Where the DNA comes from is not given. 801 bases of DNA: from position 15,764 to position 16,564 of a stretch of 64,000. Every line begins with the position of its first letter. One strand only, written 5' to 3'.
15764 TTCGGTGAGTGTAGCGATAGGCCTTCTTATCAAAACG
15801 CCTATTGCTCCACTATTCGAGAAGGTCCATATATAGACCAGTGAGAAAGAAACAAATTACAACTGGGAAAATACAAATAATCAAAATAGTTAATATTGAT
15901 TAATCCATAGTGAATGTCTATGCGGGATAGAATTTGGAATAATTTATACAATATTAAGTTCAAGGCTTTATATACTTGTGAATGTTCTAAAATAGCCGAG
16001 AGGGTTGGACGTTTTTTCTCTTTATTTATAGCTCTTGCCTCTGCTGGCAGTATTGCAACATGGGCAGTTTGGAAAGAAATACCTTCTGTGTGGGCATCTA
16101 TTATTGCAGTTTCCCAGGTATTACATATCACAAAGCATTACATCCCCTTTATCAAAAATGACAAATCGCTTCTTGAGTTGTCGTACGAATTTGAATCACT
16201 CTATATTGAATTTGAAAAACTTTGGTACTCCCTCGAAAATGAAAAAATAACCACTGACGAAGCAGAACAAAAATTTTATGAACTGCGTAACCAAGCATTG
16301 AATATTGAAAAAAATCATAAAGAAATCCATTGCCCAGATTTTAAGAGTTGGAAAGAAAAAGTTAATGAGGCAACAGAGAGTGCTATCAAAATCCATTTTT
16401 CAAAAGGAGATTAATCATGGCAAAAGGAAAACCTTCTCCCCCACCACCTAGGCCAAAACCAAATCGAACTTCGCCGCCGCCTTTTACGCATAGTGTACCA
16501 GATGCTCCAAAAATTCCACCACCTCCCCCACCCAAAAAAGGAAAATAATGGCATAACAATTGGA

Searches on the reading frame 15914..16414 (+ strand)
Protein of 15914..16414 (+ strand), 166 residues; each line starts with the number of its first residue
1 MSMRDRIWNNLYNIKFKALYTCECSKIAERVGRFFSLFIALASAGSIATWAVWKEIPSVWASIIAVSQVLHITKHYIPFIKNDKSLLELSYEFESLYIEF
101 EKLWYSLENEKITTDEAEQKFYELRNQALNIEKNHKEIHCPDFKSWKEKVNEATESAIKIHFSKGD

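Call 3: search_protein_families(library=pfam, proteins=[window:15914-16414:+], max_evalue=1)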
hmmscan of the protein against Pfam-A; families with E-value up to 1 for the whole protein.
window:15914-16414:+ (166 aa): 0 families

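Call 6: search_protein_families(library=padloc, proteins=[window:15914-16414:+], max_evalue=1)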
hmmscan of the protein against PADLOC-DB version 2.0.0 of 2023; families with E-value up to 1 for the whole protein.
window:15914-16414:+ (166 aa): 2 families
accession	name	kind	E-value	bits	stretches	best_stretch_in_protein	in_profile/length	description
PDLC03811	RTasSLATT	-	1.2e-05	23.1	1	12-150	14-153/158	DRT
PDLC01246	Cas12b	-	0.0063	12.7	1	36-163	307-427/1000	CAS-V-B; effector__SPE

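Call 7: search_protein_families(library=phrogs, proteins=[window:15914-16414:+], max_evalue=1)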
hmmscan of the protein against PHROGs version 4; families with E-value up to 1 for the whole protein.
window:15914-16414:+ (166 aa): 2 families
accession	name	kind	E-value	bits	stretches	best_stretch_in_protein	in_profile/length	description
phrog_27232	-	unknown function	0.00068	20.1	1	89-165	93-169/295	-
phrog_20297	-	unknown function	0.053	14.5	1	3-138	1-126/180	-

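Call 8: find_homologous_proteins(query=window:15914-16414:+)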
Query window:15914-16414:+ (166 aa): 36 proteins with E <= 0.001 among 47 candidates.
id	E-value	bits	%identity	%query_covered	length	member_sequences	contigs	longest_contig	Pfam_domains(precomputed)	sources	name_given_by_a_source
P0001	2.5e-104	364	100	99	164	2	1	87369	-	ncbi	ncbi:MAG: hypothetical protein ABIJ37_03260 [Pseudomonadota bacterium]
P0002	1.2e-83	297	79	99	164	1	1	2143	-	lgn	-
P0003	5.2e-83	295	79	98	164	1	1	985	-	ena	-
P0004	6.3e-78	278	82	92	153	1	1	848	-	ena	-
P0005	1.2e-75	271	73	98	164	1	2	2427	-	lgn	-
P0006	5.5e-74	265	71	98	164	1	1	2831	-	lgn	-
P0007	1.1e-71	258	69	98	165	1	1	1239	-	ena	-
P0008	2.0e-69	251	65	99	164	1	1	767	-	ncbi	-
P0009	4.4e-69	250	67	99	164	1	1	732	-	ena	-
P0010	2.9e-67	244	68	99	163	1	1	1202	-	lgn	-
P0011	2.1e-65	238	65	97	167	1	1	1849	-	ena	-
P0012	3.5e-65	237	62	99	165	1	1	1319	-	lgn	-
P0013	1.0e-64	235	63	99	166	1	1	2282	-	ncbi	-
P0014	9.8e-61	222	59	99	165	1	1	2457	-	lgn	-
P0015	2.0e-57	212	56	98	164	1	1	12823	-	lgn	-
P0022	1.0e-44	170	48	98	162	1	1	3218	-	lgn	-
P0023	2.6e-44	169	48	96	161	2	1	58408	-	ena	-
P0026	7.0e-42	161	46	99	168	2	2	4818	-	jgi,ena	-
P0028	4.5e-39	152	47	95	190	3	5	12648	-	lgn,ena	-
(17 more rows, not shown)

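Call 9: find_encoding_contigs(protein=P0002, flank=3000, max_places=3)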
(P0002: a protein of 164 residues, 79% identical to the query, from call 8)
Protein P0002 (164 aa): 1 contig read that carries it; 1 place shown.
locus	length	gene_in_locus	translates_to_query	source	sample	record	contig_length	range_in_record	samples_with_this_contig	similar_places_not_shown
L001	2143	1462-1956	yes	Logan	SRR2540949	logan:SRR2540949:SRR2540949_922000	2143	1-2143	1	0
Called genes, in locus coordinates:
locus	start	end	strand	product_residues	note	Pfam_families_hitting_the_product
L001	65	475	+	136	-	PF08937:ThsB_TIR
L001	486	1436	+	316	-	PF00656:Peptidase_C14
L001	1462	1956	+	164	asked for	-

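Call 10: find_encoding_contigs(protein=P0005, flank=3000, max_places=3)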
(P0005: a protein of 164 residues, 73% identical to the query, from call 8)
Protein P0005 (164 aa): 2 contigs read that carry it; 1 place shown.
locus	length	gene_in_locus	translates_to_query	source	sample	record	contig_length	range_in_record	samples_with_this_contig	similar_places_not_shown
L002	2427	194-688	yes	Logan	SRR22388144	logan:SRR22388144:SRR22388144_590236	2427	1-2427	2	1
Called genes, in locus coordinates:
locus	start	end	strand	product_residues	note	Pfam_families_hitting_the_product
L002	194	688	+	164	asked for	-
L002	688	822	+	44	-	-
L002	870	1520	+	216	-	-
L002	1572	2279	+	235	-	-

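Call 11: find_encoding_contigs(protein=P0006, flank=3000, max_places=3)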
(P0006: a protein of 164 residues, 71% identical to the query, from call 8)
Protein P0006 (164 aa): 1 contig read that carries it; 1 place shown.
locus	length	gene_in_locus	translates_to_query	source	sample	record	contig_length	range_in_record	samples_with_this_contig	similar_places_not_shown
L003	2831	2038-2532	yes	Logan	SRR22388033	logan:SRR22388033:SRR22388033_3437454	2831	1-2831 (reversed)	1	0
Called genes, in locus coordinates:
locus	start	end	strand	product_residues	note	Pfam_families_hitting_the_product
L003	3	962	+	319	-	?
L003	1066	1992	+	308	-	-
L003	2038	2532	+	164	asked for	-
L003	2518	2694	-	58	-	-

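Call 12: find_encoding_contigs(protein=P0015, flank=5000, max_places=3)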
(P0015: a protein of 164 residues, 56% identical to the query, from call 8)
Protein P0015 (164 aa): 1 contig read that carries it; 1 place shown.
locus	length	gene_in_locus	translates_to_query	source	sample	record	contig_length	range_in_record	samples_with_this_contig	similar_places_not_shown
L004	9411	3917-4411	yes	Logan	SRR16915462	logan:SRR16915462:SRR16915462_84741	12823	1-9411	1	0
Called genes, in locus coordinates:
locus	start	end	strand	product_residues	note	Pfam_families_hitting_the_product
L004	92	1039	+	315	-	-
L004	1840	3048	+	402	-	PF04434:SWIM (faint), PF01609:DDE_Tnp_1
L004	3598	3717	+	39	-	-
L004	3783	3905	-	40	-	-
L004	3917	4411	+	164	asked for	-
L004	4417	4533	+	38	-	-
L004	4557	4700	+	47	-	-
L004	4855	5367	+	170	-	-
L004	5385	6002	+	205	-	-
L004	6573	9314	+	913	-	PF00317:Ribonuc_red_lgN, PF02867:Ribonuc_red_lgC, PF12637:TSCPD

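Call 19: find_encoding_contigs(protein=P0023, flank=6000, max_places=3)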
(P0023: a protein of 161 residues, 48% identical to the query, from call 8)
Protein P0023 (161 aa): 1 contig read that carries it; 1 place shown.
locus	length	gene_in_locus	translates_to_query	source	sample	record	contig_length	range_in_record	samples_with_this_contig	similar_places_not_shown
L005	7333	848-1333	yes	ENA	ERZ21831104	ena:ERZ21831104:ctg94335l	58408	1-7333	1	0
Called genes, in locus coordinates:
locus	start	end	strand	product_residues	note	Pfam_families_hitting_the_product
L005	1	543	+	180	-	?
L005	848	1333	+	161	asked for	-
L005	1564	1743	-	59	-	-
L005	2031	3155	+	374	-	-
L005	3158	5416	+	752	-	PF14457:Prok-E2_A, PF00899:ThiF (faint), PF14464:Prok-JAB (weak)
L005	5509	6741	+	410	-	PF01734:Patatin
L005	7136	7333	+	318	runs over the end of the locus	PF12760:Zn_ribbon_IS1595, PF12762:DDE_Tnp_IS1595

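Call 20: find_encoding_contigs(protein=P0028, flank=6000, max_places=5)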
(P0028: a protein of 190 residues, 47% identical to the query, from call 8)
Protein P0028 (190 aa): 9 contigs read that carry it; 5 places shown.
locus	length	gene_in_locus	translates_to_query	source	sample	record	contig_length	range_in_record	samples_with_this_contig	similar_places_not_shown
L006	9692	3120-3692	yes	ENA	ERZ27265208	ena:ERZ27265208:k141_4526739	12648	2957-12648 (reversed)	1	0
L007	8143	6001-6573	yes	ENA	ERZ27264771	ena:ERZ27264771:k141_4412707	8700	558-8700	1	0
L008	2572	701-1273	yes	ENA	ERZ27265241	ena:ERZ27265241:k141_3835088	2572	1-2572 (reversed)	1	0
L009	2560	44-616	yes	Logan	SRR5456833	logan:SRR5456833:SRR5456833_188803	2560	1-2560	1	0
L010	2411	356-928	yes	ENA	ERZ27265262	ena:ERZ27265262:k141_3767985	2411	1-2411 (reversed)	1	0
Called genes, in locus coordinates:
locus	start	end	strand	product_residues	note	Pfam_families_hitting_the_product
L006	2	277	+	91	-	?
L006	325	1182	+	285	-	PF00290:Trp_syntA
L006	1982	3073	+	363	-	PF00154:RecA_N, PF06745:ATPase (faint), PF08423:Rad51, PF27531:MT3502_N (weak), PF21096:RecA_C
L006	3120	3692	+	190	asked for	-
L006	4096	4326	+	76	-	PF09720:Unstab_antitox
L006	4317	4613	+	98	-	PF05016:ParE_toxin (weak)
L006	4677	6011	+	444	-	PF01979:Amidohydro_1, PF07969:Amidohydro_3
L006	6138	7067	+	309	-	PF00288:GHMP_kinases_N, PF08544:GHMP_kinases_C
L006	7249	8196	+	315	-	PF13793:Pribosyltran_N, PF00156:Pribosyltran, PF14572:Pribosyl_synth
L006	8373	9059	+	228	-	PF01386:Ribosomal_L25p, PF14693:Ribosomal_TL5_C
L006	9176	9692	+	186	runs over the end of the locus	PF01195:Pept_tRNA_hydro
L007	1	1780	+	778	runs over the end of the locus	?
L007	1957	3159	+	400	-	PF00291:PALP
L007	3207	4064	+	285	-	PF00290:Trp_syntA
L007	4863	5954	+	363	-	PF00154:RecA_N, PF06745:ATPase (faint), PF08423:Rad51, PF27531:MT3502_N (weak), PF21096:RecA_C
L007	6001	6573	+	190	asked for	-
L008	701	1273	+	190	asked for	-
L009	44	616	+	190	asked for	-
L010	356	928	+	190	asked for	-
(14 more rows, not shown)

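Call 21: find_encoding_contigs(protein=P0026, flank=5000, max_places=3)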
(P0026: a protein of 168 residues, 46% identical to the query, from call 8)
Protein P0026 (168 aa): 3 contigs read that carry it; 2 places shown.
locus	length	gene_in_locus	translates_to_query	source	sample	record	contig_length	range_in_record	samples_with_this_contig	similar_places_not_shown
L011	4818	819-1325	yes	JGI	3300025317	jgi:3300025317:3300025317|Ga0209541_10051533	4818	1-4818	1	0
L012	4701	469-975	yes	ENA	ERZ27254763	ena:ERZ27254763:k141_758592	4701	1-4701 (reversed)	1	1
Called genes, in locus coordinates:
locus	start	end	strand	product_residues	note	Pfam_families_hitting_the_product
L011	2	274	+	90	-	?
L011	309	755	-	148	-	-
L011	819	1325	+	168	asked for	-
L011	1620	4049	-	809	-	PF14022:DUF4238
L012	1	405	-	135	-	?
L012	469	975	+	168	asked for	-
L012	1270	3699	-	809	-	PF14022:DUF4238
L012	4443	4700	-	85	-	?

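Call 22: find_encoding_contigs(protein=P0022, flank=5000, max_places=3)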
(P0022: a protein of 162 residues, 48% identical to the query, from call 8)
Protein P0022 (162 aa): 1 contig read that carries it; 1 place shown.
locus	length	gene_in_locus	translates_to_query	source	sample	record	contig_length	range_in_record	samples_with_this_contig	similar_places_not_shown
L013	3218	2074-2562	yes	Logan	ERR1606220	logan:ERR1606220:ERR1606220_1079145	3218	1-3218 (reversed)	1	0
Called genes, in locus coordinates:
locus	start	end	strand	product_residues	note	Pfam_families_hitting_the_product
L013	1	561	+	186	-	?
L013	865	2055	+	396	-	PF00712:DNA_pol3_beta, PF02767:DNA_pol3_beta_2, PF02768:DNA_pol3_beta_3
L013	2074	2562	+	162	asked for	-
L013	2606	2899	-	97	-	-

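Call 28: find_related_loci(query=A1, collection=genome_contigs, flank=4000)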
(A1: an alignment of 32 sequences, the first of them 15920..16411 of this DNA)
Query A1 (164 aa) in genome_contigs; peptide patterns used: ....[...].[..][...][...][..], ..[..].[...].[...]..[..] (x = any residue, [..] = any of these).
31 stretches matched a pattern; 7 encode a relative of the query (tblastn E <= 1e-3); 7 distinct loci.
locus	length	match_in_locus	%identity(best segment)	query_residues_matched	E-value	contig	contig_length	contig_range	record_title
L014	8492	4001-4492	50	1-164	1e-56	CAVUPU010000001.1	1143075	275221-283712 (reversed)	MAG: uncultured Acidobacteriota bacterium isolate MFD06229.bin.2.137 genome assembly, contig: contig_10981, whole genome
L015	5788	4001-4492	45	1-164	2e-50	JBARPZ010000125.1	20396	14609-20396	MAG: Sedimentisphaerales bacterium isolate MFD13424_ilm_asm_bin26 k127_316685, whole genome shotgun sequence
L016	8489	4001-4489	44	1-164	2e-45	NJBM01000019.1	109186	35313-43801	MAG: Planctomycetes bacterium B3_Pla 80, whole genome shotgun sequence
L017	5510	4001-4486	40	1-164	5e-41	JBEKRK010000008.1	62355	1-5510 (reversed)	MAG: Sedimentisphaerales bacterium isolate SPRUCE 509 SPRUCE_509_8, whole genome shotgun sequence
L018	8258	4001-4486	44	1-162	2e-38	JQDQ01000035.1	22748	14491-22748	Smithella sp. SCADC Smithella_SCADC_Contig_13, whole genome shotgun sequence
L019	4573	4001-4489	39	1-164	9e-40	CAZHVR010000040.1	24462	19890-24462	MAG TPA_asm: uncultured Pirellulales bacterium isolate SRP214966_co1_443 genome assembly, contig: NODE_2952_length_24462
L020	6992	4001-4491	56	1-164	3e-37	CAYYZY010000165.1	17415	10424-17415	MAG TPA_asm: uncultured Planctomycetaceae bacterium isolate binchicken_co17_8 genome assembly, contig: NODE_7948_length_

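Call 29: find_related_loci(query=A1, collection=metagenome_contigs, flank=4000)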
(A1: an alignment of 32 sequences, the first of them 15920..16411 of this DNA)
Query A1 (164 aa) in metagenome_contigs; peptide patterns used: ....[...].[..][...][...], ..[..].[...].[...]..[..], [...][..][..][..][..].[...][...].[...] (x = any residue, [..] = any of these).
474 stretches matched a pattern; 238 encode a relative of the query (tblastn E <= 1e-3); the best 80 are kept; 80 distinct loci.
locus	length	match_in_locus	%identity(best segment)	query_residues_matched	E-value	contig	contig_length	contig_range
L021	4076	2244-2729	69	1-163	1e-76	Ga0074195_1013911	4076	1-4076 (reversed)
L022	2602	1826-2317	49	1-164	2e-58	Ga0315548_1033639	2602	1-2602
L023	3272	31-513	50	1-161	3e-53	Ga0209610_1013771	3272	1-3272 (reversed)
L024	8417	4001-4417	53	1-139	6e-53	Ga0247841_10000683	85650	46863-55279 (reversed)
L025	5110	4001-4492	51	1-164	8e-53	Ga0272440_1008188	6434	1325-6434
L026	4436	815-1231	53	1-139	6e-53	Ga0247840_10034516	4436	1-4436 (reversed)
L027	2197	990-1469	46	2-161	5e-52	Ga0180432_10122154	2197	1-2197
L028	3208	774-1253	46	1-161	3e-51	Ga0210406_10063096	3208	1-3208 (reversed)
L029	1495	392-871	49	1-160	2e-52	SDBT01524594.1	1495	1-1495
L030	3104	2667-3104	52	1-148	2e-50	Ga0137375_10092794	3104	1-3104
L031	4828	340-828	45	1-163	8e-50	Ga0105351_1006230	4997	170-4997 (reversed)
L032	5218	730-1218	45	1-163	8e-50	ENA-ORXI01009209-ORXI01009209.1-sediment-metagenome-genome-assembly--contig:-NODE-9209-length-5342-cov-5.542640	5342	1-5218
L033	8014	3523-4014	46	1-164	3e-49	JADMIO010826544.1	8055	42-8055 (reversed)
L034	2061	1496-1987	45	1-164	5e-50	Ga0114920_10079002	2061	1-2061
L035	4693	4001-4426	54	1-142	3e-49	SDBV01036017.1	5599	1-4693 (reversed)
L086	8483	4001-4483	28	1-161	3e-23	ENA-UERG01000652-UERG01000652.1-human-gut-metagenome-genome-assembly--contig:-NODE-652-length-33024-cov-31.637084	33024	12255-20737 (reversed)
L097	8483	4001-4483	27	1-161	9e-23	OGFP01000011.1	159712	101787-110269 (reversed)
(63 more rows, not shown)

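Call 30: find_related_loci(query=A1, collection=viral_contigs, flank=4000)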
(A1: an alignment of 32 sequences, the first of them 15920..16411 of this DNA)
Query A1 (164 aa) in viral_contigs; peptide patterns used: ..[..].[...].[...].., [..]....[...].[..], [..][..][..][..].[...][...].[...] (x = any residue, [..] = any of these).
95 stretches matched a pattern; 3 encode a relative of the query (tblastn E <= 1e-3); 3 distinct loci.
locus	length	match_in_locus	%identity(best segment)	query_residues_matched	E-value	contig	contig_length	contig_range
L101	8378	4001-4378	34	6-131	8e-19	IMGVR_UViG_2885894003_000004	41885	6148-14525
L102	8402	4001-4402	27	1-132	1e-13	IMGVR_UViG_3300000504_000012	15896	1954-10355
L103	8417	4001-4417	32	1-139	1e-12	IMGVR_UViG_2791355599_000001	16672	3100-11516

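Call 33: search_protein_representatives(alignment_id=A1)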
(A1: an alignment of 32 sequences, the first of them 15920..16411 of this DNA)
Query: 32 sequences, 161 profile positions. Proteins with E-value up to 0.001 (for the whole library): 1223; up to 1e-10: 609; up to 1e-30: 35. The best 150 are listed.
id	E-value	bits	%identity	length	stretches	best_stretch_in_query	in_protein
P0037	7.0e-68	243.7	-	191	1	2-161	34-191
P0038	1.5e-61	223.1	-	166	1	1-161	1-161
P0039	7.1e-59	214.4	-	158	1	2-160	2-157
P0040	3.9e-55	202.2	-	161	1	1-160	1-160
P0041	2.7e-54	199.5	-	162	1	1-160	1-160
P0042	6.0e-52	191.9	-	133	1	29-160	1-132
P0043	1.4e-51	190.6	-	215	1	2-160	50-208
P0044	1.6e-49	184.0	-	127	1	1-123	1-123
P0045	1.5e-48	180.9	-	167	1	31-160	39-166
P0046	2.3e-45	170.5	-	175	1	2-160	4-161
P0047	2.1e-44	167.3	-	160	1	1-157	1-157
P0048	2.6e-44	167.0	-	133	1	1-101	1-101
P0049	5.2e-43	162.8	-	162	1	1-161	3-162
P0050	1.4e-40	154.9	-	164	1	2-159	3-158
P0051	2.2e-40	154.3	-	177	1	2-160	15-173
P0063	3.2e-34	134.2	-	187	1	1-160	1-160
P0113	3.1e-23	98.5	-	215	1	3-144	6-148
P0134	3.6e-22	95.0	-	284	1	1-155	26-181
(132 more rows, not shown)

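Call 34: predict_structure(alignment_id=A1)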
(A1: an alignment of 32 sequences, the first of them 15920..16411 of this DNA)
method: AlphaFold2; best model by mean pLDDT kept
length: 164 residues; sequences in the alignment: 32
mean_pLDDT: 84.4   pTM: 0.75
mean pLDDT of the five models: 84.4, 83.7, 83.5, 82.2, 82.1
residues with pLDDT >= 90: 75; 70-90: 68; 50-70: 19; < 50: 2
segments of 3 or more residues with pLDDT < 50: none
pLDDT, mean of each block of 10 residues (from residue 1): 91 94 87 78 62 77 76 70 90 95 93 95 94 84 91 86 50
secondary structure, 60 per line:
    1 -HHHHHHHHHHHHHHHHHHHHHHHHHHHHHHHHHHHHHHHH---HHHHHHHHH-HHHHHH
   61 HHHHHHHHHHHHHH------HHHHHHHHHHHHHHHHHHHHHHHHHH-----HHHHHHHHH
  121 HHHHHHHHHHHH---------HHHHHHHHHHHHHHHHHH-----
elements in order: H2-41 H45-53 H55-74 H81-106 H112-132 H142-159

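Call 40: search_protein_families(library=ncbifam, proteins=[window:15914-16414:+, L086:4001-4489:+, P0063, P0113, P0134], max_evalue=1)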
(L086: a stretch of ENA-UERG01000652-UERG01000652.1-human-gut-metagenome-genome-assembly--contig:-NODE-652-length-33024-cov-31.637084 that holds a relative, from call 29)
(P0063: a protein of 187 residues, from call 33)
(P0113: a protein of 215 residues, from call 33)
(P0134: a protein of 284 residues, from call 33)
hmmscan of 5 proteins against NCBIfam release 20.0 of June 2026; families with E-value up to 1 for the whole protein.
window:15914-16414:+ (166 aa): 3 families
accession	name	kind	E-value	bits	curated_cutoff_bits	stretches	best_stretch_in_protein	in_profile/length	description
NF045801.1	efflux_ABUW_0982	equivalog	0.041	12.8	675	1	30-86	53-114/392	chloramphenicol efflux transporter CxpE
NF053877.1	FosA12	exception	0.086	13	270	1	94-153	36-96/135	fosfomycin resistance glutathione transferase FosA12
NF033632.1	SLATT_4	domain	0.89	9.4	55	0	93-151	93-151/154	SLATT domain-containing protein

L086:4001-4489:+ (162 aa): 3 families
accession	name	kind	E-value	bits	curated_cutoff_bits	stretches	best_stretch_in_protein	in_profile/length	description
NF033632.1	SLATT_4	domain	4.6e-06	26.6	55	1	24-129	21-131/154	SLATT domain-containing protein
NF033634.1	SLATT_1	domain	0.035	14.1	41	1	25-101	19-101/132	SLATT domain-containing protein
NF045801.1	efflux_ABUW_0982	equivalog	0.06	12.3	675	1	14-71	37-96/392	chloramphenicol efflux transporter CxpE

P0063 (187 aa): 7 families
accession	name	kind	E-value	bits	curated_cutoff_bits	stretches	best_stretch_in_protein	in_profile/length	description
TIGR01829.1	AcAcCoA_reduct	subfamily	0.0038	16.9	302.1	1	1-66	97-162/242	acetoacetyl-CoA reductase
NF037968.1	SemiSWEET_2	subfamily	0.012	15.7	80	1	30-62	25-57/76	SemiSWEET transporter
NF009464.0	PRK12824.1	subfamily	0.012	15.3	269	1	2-68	100-166/245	3-oxoacyl-ACP reductase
NF004197.0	PRK05653.1-1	equivalog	0.017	14.8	332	1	1-66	103-168/249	3-oxoacyl-ACP reductase FabG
NF040490.1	SDR_subfam_3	subfamily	0.087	12.3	385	1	1-68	112-179/268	mycofactocin-coupled SDR family oxidoreductase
TIGR01830.1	3oxo_ACP_reduc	equivalog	0.095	12.4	297.75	1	1-66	95-160/239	3-oxoacyl-[acyl-carrier-protein] reductase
NF009466.0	PRK12826.1-2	subfamily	0.12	11.8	222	1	5-66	105-166/248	3-oxoacyl-ACP reductase FabG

P0113 (215 aa): 2 families
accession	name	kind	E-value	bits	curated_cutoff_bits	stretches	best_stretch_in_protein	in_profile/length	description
NF033632.1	SLATT_4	domain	0.039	13.8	55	1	38-129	35-128/154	SLATT domain-containing protein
TIGR01032.1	rplT_bact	equivalog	0.081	13.2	65.65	1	123-153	81-111/114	50S ribosomal protein L20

P0134 (284 aa): 4 families
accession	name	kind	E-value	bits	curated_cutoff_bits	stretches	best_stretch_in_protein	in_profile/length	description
NF033632.1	SLATT_4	domain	0.005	16.7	55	1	45-153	21-130/154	SLATT domain-containing protein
NF033634.1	SLATT_1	domain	0.046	13.7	41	1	46-105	18-80/132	SLATT domain-containing protein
NF003722.0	PRK05329.1-5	equivalog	0.14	11.4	349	1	184-225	48-89/428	glycerol-3-phosphate dehydrogenase subunit GlpB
NF040617.1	F420_dehyd_FpoL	exception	0.68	8.5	1050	0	77-127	540-588/669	F420H2 dehydrogenase subunit FpoL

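Call 43: search_protein_families(library=pfam, alignment_id=A1, max_evalue=0.1)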
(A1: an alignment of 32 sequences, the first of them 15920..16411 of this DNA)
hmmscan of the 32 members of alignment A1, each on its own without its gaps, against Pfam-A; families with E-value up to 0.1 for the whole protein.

A. member 1, window:15920-16411:+ (164 aa): 0 families

B. families by the number of members that match (of 32 scanned): 9 families
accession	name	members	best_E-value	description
PF22746.1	SHOCT-like_DUF2089-C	2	0.047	SHOCT-like domain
PF01218.23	Coprogen_oxidas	1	0.012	Coproporphyrinogen III oxidase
PF19987.4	DUF6423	1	0.014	Family of unknown function (DUF6423)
PF04949.18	Transcrip_act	1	0.019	Transcriptional activator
PF03203.19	MerC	1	0.024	MerC mercury resistance protein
PF09087.17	Cyc-maltodext_N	1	0.029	Cyclomaltodextrinase, N-terminal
PF19394.4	DUF5969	1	0.035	Family of unknown function (DUF5969)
PF06645.18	SPC12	1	0.063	Microsomal signal peptidase 12 kDa subunit (SPC12)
PF10712.14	NAD-GH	1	0.098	NAD-specific glutamate dehydrogenase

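Call 46: search_dna_similar(query=window:15920-16411:+, collection=phages, mode=protein, max_evalue=0.001)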
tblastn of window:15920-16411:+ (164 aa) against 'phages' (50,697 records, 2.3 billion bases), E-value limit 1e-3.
No match.

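Call 47: search_dna_similar(query=window:15920-16411:+, collection=plasmids, mode=protein, max_evalue=0.001)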
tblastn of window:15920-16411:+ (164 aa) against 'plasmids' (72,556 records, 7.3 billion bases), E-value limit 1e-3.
Records with a match: 2; places in all: 2; records where one place covers at least 80% of the query: 1.
Best place of each record, by identity: <60% 2.
By first word of the organism name: Chondrinema 1; Methylobacterium 1.
By predicted mobility (MOB-suite, as given by PLSDB): non-mobilizable 2.
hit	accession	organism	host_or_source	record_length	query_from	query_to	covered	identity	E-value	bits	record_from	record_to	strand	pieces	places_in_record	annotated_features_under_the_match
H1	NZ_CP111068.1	Chondrinema litorale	Seaweed,red alga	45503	1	140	85%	30.7%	2e-15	79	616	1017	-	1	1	hypothetical protein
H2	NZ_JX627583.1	Methylobacterium oryzae CBMB20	-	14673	31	133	63%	30.0%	1e-5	51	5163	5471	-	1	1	hypothetical protein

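Call 48: search_dna_similar(query=L086:4001-4486:+, collection=phages, mode=protein, max_evalue=0.001)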
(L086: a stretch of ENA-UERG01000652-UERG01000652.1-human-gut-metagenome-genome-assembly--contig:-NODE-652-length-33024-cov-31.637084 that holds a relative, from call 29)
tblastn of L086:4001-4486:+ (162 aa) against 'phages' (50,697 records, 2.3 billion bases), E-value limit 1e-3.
No match.

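Call 49: get_annotated_region(hit=H1, flank=3000)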
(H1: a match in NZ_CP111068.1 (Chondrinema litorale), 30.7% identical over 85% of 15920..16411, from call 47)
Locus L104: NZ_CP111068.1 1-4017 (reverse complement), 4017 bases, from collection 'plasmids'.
description: Chondrinema litorale strain WSW3-B12 plasmid unnamed26, complete sequence
organism: Chondrinema litorale (NCBI taxid 2994555)
taxonomy: Bacteria; Bacteroidota; Cytophagia; Cytophagales; Flammeovirgaceae; Chondrinema; Chondrinema litorale
host: -; source: Seaweed,red alga; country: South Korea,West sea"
typing (MOB-suite, as given by PLSDB): non-mobilizable
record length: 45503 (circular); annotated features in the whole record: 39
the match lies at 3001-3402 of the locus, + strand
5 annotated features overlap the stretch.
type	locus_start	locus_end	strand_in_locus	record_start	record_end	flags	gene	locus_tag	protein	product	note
CDS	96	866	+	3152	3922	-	-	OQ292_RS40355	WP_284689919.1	DUF6577 family protein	-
CDS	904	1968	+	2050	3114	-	-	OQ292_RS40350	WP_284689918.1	nucleotidyl transferase AbiEii/AbiGii toxin family protein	-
CDS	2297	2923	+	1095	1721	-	-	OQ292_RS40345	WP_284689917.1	hypothetical protein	-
CDS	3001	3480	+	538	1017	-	-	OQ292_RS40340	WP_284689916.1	hypothetical protein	-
CDS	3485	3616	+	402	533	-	-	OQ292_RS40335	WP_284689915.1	hypothetical protein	-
